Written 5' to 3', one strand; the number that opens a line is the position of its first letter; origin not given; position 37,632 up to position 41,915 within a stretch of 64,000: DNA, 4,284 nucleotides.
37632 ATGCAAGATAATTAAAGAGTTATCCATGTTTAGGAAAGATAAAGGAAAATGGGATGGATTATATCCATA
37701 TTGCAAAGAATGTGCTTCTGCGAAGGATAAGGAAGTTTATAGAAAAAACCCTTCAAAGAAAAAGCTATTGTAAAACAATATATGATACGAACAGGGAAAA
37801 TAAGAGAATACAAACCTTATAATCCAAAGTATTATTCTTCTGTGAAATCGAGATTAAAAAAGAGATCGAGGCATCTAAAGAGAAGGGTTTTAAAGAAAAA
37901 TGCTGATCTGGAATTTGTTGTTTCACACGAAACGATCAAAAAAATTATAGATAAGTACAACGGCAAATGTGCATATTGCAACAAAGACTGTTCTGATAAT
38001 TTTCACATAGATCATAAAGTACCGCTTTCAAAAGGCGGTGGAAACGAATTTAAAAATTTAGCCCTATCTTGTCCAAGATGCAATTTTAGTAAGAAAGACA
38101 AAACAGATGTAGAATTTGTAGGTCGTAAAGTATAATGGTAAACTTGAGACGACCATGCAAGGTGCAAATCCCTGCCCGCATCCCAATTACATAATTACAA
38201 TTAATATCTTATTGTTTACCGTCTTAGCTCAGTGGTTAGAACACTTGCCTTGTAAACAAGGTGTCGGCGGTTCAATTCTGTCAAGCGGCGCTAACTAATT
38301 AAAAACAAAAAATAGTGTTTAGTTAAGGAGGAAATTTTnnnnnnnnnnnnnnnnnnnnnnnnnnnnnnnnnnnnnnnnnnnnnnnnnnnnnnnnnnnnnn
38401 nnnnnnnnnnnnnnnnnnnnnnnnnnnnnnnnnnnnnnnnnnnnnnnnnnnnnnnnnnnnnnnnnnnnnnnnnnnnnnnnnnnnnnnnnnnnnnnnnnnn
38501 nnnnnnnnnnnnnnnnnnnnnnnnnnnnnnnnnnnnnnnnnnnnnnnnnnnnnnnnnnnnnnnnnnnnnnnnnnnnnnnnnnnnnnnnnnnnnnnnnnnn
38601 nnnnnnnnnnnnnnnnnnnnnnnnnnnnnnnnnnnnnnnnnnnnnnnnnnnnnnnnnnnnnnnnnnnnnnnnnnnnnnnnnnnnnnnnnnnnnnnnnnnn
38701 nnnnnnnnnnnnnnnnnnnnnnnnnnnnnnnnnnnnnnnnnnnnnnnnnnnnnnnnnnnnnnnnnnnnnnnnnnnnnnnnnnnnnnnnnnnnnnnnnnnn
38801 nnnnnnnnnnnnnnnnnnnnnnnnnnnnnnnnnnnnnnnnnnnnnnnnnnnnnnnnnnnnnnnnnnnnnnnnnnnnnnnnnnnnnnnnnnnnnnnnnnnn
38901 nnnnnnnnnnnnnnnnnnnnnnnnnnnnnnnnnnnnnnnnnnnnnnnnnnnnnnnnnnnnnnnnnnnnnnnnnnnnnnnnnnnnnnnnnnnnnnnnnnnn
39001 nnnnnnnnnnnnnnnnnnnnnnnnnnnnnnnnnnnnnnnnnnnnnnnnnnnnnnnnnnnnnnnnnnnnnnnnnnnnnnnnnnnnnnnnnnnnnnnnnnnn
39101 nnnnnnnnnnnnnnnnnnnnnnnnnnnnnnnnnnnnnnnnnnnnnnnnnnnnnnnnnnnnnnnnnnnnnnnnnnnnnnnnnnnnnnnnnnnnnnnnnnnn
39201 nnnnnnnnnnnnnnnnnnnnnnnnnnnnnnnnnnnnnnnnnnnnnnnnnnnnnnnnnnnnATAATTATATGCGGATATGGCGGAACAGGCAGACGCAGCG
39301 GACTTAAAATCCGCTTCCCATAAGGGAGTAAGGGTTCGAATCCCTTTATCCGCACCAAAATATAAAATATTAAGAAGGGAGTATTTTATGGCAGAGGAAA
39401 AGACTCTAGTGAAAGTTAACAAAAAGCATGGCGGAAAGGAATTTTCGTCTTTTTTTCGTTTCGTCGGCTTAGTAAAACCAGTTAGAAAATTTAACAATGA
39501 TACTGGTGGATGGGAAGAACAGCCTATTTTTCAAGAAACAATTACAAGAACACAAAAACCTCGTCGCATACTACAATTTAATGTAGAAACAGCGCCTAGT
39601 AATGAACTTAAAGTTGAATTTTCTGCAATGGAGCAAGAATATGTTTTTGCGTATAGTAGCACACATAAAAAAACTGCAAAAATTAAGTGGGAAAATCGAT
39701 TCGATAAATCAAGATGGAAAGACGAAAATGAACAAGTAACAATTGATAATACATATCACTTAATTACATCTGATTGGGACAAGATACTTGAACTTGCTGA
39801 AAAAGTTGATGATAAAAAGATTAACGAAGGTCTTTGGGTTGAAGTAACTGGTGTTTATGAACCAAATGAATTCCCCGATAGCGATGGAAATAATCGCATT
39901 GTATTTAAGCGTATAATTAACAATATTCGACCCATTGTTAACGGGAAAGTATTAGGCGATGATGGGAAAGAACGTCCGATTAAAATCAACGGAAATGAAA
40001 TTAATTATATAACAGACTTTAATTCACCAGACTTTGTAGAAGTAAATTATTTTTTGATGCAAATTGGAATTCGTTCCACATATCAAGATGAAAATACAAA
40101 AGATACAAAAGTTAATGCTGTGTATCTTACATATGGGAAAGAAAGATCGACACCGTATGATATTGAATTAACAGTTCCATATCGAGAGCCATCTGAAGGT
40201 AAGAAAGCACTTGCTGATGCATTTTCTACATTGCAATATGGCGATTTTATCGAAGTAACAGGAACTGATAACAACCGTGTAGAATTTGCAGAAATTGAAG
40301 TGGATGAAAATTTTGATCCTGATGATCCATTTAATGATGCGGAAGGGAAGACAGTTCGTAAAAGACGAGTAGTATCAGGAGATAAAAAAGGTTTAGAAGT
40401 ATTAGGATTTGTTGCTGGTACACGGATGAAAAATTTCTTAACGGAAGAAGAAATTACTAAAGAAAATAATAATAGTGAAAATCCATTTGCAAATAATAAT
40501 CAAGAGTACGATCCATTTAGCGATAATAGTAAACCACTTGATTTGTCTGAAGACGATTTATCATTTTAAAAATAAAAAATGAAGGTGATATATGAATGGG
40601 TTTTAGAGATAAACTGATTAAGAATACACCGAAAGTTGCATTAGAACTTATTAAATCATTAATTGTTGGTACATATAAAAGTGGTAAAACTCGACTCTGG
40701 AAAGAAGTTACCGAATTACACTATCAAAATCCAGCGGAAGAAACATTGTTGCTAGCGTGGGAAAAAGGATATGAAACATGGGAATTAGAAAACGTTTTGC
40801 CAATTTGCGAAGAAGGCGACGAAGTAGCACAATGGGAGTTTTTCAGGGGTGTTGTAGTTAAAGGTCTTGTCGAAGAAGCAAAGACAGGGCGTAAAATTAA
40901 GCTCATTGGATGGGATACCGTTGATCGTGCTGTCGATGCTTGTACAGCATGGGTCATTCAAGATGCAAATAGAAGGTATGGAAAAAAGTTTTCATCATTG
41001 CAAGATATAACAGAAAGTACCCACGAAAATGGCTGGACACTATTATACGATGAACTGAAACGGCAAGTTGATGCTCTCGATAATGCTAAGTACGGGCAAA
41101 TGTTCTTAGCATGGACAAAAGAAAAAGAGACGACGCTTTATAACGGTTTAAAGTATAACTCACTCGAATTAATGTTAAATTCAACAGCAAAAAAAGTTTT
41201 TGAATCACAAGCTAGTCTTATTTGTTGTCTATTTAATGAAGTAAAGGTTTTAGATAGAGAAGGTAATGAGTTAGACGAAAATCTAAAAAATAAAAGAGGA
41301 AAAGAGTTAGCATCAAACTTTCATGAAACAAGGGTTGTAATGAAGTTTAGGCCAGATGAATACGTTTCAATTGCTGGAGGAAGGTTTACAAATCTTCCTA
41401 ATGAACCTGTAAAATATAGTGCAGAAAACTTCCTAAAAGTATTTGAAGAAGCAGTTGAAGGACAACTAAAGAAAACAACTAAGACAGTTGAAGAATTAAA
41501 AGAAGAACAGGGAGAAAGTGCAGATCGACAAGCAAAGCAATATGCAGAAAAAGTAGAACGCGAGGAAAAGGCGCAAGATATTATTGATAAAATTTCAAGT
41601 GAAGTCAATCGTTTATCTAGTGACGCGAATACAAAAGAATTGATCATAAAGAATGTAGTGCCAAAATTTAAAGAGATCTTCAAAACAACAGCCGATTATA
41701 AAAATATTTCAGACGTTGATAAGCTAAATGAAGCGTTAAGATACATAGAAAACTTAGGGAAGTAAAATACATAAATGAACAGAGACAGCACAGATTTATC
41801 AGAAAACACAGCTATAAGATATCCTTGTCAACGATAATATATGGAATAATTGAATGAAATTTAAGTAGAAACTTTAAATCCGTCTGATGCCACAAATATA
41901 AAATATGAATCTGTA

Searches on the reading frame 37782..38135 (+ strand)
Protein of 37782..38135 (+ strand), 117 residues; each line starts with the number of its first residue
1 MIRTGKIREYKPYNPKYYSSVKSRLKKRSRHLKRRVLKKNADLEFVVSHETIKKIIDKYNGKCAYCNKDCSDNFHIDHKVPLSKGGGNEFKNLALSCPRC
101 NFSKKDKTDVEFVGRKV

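Call 77: search_protein_families(library=pfam, proteins=[window:37782-38135:+], max_evalue=0.01)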
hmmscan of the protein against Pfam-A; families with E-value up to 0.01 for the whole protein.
window:37782-38135:+ (117 aa): 4 families
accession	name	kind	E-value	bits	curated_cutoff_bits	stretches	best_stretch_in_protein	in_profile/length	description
PF01844.29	HNH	-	1.4e-12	48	21.4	1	63-106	1-46/47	HNH endonuclease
PF14279.12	HNH_5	-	8.1e-12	45.3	27.5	1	63-113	1-52/56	HNH endonuclease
PF13395.12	HNH_4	-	3.7e-05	24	22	1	71-108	15-52/54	HNH endonuclease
PF01314.23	AFOR_C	-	0.0083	15.7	27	1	46-103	53-110/385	Aldehyde ferredoxin oxidoreductase, domains 2 & 3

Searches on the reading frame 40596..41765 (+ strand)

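Call 25: search_protein_families(library=pfam, proteins=[window:40596-41765:+], max_evalue=0.01)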
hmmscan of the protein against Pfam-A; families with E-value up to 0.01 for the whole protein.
window:40596-41765:+ (389 aa): 3 families
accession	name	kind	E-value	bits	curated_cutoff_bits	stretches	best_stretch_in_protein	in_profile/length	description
PF13479.12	AAA_24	-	1.9e-14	54.4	27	1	20-215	4-171/195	AAA domain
PF01497.23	Peripla_BP_2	-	0.0029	17.5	27.5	1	290-348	76-134/235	Periplasmic binding protein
PF10392.15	COG5_N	-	0.0041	17.8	31.2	1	287-380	31-121/132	Conserved oligomeric Golgi complex subunit 5, N-terminal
